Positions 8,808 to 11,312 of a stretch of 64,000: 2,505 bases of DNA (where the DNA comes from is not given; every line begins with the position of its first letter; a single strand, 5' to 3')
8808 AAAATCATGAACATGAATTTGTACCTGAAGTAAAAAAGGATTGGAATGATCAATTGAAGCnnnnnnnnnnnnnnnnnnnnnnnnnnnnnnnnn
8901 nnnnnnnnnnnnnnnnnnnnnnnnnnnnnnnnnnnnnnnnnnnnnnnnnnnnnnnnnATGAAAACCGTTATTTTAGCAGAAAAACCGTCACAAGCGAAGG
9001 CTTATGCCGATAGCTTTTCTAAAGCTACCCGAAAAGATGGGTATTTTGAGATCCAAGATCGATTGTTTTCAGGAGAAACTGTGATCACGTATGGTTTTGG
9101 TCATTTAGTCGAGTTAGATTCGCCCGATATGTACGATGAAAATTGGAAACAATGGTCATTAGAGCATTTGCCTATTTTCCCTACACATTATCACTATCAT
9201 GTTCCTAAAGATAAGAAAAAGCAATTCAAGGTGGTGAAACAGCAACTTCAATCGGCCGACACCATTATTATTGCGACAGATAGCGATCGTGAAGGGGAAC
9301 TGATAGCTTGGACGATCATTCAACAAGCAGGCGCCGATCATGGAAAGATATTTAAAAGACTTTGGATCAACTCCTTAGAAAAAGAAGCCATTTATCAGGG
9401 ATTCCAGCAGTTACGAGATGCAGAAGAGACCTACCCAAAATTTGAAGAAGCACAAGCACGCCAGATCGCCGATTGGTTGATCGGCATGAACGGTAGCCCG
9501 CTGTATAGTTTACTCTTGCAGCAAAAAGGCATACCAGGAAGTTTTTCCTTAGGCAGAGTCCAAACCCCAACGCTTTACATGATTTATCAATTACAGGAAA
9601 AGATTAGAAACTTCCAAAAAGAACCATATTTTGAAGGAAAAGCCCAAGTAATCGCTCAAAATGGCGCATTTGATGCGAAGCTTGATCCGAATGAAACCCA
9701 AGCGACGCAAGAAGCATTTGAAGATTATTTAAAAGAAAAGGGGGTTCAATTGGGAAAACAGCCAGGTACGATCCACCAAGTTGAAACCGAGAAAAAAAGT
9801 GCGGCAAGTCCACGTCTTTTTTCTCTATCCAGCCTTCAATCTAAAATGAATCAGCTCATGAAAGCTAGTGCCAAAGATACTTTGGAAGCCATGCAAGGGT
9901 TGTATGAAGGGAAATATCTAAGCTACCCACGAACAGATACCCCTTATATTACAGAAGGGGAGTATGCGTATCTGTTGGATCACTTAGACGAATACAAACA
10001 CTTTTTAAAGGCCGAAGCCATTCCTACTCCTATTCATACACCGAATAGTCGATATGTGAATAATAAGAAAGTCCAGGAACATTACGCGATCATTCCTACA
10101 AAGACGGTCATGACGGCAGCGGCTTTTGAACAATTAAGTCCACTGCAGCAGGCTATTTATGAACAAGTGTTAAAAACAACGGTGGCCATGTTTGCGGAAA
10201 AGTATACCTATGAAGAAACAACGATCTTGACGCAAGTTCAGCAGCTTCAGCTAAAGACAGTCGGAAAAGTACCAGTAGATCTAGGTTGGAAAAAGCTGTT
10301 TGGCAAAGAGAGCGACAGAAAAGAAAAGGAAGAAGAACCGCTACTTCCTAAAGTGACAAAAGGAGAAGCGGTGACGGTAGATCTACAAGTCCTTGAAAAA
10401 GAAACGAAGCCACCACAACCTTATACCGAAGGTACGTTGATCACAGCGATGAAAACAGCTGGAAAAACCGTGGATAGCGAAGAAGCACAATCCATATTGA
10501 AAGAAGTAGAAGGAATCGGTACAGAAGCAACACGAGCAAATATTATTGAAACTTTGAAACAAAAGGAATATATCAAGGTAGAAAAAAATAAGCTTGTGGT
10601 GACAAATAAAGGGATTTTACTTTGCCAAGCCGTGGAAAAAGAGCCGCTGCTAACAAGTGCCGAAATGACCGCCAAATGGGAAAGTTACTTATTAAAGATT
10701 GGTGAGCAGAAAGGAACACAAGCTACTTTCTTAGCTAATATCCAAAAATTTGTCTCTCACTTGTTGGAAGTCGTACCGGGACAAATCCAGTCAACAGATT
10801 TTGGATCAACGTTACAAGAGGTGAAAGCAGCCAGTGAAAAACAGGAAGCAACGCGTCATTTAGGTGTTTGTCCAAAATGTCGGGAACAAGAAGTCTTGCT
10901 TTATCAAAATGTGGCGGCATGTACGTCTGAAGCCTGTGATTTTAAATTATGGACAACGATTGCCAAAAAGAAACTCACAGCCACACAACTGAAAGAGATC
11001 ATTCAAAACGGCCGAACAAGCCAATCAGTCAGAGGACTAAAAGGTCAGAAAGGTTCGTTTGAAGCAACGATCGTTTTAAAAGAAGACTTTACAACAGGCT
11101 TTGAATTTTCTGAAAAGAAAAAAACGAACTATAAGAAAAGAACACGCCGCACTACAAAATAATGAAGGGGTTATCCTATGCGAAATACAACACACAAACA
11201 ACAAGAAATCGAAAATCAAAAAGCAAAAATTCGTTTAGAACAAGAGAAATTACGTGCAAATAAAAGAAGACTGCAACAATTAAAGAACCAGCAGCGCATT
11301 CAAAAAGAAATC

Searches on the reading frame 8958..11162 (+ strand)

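Call 55: search_protein_families(library=pfam, proteins=[window:8958-11162:+])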
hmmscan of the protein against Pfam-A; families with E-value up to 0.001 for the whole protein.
window:8958-11162:+ (734 aa): 3 families
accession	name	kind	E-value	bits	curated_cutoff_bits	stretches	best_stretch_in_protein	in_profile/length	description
PF01131.25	Topoisom_bac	-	2.4e-95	320.4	35.1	1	161-592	6-410/411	DNA topoisomerase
PF01751.28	Toprim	-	4.9e-17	62.3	23.1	1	3-127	1-82/96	Toprim domain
PF13342.12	Toprim_Crpt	-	2.4e-12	47.1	32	1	660-717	2-59/60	C-terminal repeat of topoisomerase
